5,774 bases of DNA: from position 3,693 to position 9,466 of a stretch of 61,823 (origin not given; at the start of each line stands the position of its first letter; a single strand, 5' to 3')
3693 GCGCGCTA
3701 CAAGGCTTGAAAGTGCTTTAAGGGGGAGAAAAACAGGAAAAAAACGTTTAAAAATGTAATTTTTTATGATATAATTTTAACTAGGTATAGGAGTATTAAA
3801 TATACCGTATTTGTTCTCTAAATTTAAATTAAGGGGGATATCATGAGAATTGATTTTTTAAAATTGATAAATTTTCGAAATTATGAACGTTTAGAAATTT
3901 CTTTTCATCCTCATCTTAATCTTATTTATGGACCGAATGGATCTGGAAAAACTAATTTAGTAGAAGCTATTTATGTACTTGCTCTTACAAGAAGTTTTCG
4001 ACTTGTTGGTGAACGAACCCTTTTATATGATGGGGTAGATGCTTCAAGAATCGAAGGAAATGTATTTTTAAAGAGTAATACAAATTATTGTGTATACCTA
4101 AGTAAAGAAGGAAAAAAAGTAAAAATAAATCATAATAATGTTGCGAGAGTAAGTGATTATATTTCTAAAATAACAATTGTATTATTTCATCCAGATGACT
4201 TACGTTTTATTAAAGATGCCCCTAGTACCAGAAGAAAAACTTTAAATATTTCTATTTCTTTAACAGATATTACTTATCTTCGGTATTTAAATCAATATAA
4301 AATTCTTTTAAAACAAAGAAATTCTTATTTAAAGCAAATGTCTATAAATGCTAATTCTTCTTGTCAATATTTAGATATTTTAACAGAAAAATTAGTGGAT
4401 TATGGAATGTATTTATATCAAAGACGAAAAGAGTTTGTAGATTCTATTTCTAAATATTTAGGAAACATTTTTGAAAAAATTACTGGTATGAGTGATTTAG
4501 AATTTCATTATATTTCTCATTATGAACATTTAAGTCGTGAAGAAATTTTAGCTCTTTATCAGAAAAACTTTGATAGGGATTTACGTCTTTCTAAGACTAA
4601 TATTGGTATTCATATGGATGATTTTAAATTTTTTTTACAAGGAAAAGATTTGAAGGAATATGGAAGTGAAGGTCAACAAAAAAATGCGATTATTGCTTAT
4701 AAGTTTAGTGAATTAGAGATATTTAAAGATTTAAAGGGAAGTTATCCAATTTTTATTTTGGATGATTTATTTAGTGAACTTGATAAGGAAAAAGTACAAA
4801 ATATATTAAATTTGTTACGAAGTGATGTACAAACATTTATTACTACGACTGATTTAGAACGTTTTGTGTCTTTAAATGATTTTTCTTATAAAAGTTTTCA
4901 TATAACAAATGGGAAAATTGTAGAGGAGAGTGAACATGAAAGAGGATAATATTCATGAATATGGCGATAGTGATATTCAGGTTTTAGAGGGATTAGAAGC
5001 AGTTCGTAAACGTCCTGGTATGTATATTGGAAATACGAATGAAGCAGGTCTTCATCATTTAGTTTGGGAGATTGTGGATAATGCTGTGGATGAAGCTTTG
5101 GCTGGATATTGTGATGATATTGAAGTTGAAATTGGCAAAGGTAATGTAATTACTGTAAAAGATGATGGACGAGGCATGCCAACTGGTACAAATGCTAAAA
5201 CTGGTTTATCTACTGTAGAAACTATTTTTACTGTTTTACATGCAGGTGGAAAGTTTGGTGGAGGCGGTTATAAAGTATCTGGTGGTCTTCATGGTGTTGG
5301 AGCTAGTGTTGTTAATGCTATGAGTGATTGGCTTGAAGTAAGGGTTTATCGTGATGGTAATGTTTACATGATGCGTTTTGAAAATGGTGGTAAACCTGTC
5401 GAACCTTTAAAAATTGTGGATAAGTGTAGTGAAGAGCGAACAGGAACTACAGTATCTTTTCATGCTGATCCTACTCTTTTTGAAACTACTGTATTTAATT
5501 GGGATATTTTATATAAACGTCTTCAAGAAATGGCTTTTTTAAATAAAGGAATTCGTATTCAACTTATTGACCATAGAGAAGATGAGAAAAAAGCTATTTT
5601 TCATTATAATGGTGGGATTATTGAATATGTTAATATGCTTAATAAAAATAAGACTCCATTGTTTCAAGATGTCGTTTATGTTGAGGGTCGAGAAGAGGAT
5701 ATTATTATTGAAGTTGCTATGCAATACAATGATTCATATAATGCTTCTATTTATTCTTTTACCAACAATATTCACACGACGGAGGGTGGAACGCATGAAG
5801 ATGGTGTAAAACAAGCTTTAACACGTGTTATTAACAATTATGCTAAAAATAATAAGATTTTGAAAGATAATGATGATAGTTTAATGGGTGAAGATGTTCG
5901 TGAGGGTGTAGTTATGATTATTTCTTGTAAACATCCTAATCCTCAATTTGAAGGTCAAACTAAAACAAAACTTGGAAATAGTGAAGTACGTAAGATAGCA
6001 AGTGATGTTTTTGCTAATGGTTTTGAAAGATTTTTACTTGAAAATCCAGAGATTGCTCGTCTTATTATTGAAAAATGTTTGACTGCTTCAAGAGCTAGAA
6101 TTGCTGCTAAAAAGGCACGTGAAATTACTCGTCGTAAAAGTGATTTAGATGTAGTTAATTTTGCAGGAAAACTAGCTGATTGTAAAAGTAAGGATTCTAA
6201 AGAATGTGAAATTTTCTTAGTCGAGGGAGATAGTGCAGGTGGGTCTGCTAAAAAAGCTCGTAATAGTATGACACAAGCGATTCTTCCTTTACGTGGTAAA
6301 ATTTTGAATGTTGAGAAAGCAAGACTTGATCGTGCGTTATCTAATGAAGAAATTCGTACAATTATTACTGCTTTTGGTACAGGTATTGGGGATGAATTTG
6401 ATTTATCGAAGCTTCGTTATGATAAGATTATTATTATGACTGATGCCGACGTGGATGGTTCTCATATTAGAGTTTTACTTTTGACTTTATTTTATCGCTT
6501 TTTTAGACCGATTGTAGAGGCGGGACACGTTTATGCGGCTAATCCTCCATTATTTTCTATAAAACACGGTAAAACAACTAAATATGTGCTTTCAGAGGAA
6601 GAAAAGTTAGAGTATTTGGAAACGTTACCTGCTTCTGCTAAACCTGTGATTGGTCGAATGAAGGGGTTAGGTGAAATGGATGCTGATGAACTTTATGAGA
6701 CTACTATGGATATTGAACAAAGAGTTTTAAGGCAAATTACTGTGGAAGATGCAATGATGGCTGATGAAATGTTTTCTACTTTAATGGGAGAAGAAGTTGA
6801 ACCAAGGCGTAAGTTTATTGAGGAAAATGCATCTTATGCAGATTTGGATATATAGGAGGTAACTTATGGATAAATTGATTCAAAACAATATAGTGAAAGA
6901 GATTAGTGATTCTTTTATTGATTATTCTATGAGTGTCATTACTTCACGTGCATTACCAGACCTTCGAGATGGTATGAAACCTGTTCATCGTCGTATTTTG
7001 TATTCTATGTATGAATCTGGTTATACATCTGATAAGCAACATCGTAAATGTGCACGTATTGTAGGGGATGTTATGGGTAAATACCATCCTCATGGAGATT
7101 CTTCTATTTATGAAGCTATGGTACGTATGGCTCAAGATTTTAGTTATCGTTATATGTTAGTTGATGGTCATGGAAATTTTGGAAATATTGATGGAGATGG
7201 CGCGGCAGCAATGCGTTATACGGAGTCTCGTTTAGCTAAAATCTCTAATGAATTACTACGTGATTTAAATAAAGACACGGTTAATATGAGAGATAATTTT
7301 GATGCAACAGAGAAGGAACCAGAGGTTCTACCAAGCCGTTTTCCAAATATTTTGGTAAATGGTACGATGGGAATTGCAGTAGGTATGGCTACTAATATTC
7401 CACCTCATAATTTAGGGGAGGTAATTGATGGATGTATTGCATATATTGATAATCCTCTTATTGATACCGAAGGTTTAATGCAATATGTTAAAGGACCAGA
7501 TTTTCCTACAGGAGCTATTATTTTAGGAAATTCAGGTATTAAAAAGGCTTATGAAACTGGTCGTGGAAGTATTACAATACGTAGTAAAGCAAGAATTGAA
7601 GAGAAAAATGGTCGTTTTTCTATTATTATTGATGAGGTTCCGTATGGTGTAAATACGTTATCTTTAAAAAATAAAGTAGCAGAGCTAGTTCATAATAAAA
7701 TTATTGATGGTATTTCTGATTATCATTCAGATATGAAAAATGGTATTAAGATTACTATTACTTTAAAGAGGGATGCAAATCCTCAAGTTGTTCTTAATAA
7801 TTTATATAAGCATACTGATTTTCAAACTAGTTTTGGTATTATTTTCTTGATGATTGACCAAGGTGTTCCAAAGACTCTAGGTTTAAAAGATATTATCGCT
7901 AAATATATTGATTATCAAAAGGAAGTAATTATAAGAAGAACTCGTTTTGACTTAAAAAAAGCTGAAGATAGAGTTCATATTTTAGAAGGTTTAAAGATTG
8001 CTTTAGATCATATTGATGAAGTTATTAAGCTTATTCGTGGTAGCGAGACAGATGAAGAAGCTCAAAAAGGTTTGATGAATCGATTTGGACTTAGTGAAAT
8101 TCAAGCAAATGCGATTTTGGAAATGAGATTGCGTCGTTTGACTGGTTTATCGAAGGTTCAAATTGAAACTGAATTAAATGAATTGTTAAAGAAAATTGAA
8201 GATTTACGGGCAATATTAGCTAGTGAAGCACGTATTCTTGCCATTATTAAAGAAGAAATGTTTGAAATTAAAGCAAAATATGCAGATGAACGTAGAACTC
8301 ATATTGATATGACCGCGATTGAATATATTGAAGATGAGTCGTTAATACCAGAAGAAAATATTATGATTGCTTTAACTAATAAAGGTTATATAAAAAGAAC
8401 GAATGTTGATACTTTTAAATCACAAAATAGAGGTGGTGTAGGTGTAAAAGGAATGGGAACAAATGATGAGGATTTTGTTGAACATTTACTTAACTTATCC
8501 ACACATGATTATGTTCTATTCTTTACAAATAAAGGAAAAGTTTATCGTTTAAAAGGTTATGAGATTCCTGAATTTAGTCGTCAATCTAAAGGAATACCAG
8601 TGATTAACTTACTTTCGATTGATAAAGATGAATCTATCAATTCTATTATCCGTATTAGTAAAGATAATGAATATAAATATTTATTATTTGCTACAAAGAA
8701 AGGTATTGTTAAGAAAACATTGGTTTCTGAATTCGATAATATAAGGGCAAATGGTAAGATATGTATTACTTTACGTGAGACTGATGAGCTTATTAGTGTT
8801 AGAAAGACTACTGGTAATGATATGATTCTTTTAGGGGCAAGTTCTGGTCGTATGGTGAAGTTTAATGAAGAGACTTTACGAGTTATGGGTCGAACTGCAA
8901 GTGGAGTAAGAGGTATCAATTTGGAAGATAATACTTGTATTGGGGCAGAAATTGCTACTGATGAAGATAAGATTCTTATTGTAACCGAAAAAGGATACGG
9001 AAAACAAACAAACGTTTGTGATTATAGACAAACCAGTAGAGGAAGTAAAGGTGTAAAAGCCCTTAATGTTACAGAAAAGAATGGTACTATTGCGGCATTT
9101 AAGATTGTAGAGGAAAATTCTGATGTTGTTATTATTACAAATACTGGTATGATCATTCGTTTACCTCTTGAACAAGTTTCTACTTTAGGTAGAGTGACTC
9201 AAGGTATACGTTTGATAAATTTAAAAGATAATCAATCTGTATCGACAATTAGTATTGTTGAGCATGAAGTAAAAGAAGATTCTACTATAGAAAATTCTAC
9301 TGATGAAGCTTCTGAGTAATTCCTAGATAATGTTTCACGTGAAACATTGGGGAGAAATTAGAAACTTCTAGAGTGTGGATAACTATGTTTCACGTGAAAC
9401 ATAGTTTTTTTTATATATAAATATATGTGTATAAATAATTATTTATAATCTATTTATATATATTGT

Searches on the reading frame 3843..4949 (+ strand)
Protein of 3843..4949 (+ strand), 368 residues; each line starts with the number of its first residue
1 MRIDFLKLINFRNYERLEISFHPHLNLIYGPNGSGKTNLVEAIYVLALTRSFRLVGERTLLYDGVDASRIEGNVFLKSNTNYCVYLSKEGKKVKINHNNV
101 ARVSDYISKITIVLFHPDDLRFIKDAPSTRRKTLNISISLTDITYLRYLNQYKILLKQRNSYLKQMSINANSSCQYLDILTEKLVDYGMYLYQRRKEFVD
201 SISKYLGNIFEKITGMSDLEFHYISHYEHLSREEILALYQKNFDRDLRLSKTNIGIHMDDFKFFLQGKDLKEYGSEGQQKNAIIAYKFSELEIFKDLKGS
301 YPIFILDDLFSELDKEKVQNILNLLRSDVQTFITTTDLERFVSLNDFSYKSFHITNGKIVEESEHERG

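Call 14: search_protein_families(library=pfam, proteins=[window:3843-4949:+])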
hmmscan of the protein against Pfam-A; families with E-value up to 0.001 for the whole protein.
window:3843-4949:+ (368 aa): 6 families
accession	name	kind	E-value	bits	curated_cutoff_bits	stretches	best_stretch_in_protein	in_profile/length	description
PF02463.25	SMC_N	-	2.7e-21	76.4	40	1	5-341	4-202/220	RecF/RecN/SMC N terminal domain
PF13476.12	AAA_23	-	6.2e-12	47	27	1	6-173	2-87/201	AAA domain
PF13175.12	AAA_15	-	1.9e-10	41.4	32.1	1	1-336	1-260/374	AAA ATPase domain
PF13304.12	AAA_21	-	2.8e-09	37.9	27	1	25-335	1-297/304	AAA domain, putative AbiEii toxin, Type IV TA system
PF13555.12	AAA_29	-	1.9e-05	24.8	27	1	6-46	4-45/61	P-loop containing region of AAA domain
PF13514.12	AAA_27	-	2.2e-05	24.6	22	1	1-46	1-49/206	AAA domain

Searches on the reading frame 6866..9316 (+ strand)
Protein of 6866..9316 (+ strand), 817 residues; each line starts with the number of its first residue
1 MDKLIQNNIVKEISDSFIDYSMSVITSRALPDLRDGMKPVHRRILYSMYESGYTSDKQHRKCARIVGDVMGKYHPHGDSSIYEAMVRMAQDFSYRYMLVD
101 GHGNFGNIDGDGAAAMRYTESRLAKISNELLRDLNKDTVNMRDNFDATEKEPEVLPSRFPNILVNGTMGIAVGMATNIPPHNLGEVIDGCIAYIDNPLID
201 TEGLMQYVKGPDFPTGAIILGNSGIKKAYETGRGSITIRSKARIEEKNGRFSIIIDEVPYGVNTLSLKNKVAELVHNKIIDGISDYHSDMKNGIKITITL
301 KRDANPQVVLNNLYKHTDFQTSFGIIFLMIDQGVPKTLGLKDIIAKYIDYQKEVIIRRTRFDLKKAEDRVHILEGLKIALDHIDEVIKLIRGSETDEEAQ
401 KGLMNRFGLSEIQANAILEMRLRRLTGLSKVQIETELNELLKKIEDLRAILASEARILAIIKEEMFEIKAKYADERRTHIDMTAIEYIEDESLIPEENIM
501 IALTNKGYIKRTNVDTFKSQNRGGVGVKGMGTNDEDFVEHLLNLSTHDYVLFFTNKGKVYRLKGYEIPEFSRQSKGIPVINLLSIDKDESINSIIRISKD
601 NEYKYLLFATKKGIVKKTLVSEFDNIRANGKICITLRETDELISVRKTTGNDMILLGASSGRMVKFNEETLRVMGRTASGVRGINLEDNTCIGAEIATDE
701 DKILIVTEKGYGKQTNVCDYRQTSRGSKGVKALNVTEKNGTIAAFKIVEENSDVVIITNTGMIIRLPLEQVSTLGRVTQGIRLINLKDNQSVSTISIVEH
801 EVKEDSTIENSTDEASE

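Call 10: find_related_loci(query=window:6866-9316:+, collection=genome_contigs, flank=6000)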
Query window:6866-9316:+ (817 aa) in genome_contigs; peptide patterns used: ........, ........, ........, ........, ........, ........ (x = any residue, [..] = any of these).
43 stretches matched a pattern; 17 encode a relative of the query (tblastn E <= 1e-3); 17 distinct loci.
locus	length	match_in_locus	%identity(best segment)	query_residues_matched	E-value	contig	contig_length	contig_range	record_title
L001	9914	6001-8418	87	1-805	0e+0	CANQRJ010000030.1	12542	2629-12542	MAG: uncultured Bacilli bacterium isolate Lapin-008__bin31 genome assembly, contig: Lapin-008__NODE_5263_length_12542_co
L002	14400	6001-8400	77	1-798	0e+0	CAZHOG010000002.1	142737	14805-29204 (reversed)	MAG TPA_asm: uncultured Muribaculaceae bacterium isolate SRP192927_co8_54 genome assembly, contig: NODE_51_length_142737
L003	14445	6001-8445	76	2-816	0e+0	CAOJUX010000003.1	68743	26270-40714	MAG TPA_asm: uncultured Erysipelotrichaceae bacterium isolate SRR17684644_bin.2_metawrap_v1.3_MAG genome assembly, conti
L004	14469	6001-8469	72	1-816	0e+0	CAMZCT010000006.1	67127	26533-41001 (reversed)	MAG TPA_asm: uncultured Tenericutes bacterium isolate SRR10912542_bin.39_metaWRAP_v1.3_MAG genome assembly, contig: ERZ1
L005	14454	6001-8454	72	1-814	0e+0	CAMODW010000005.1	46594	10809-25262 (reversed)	MAG: uncultured Firmicutes bacterium isolate SRR873606_bin.106_metaWRAP_v1.3_MAG genome assembly, contig: NODE_906_lengt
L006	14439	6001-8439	73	1-817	0e+0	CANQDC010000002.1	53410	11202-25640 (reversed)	MAG: uncultured Bacilli bacterium isolate Lapin-005__bin63 genome assembly, contig: Lapin-005__NODE_743_length_53410_cov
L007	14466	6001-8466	71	1-813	0e+0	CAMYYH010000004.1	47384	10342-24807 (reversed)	MAG TPA_asm: uncultured Tenericutes bacterium isolate SRR10912541_bin.38_metaWRAP_v1.3_MAG genome assembly, contig: ERZ1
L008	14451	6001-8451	72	1-817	0e+0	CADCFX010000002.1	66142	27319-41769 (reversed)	MAG: uncultured Erysipelotrichaceae bacterium isolate RUG14620 genome assembly, contig: RUG14620_asm_2, whole genome sho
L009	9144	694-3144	71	1-817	0e+0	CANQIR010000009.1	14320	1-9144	MAG: uncultured Bacilli bacterium isolate Lapin-027__bin52 genome assembly, contig: Lapin-027__NODE_4034_length_14320_co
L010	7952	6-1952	88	151-798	0e+0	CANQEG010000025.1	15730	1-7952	MAG: uncultured Bacilli bacterium isolate Lapin-007__bin30 genome assembly, contig: Lapin-007__NODE_1341_length_15730_co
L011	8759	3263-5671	65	1-801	0e+0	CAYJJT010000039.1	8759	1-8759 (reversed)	MAG TPA_asm: uncultured Muribaculaceae bacterium isolate ERP123703_co3_219 genome assembly, contig: NODE_9671_length_875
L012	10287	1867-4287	64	1-805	0e+0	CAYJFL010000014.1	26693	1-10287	MAG TPA_asm: uncultured Muribaculaceae bacterium isolate ERP123703_co3_11 genome assembly, contig: NODE_2009_length_2669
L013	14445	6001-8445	84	1-817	0e+0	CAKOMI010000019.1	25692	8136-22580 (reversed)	MAG: uncultured Bacilli bacterium isolate REFINED_METABAT215_TOP10_CONTIGS_1500_ASSEMBLY_K77_MERGED__Hadza_MoBio_hadza-E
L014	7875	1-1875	72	177-799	0e+0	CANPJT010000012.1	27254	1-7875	MAG TPA_asm: uncultured Tenericutes bacterium isolate SRR15730548_bin.3_metawrap_v1.3_MAG genome assembly, contig: NODE.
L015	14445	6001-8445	74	1-809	0e+0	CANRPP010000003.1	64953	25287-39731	MAG: uncultured Bacilli bacterium isolate Lapin-018__bin36 genome assembly, contig: Lapin-018__NODE_352_length_64953_cov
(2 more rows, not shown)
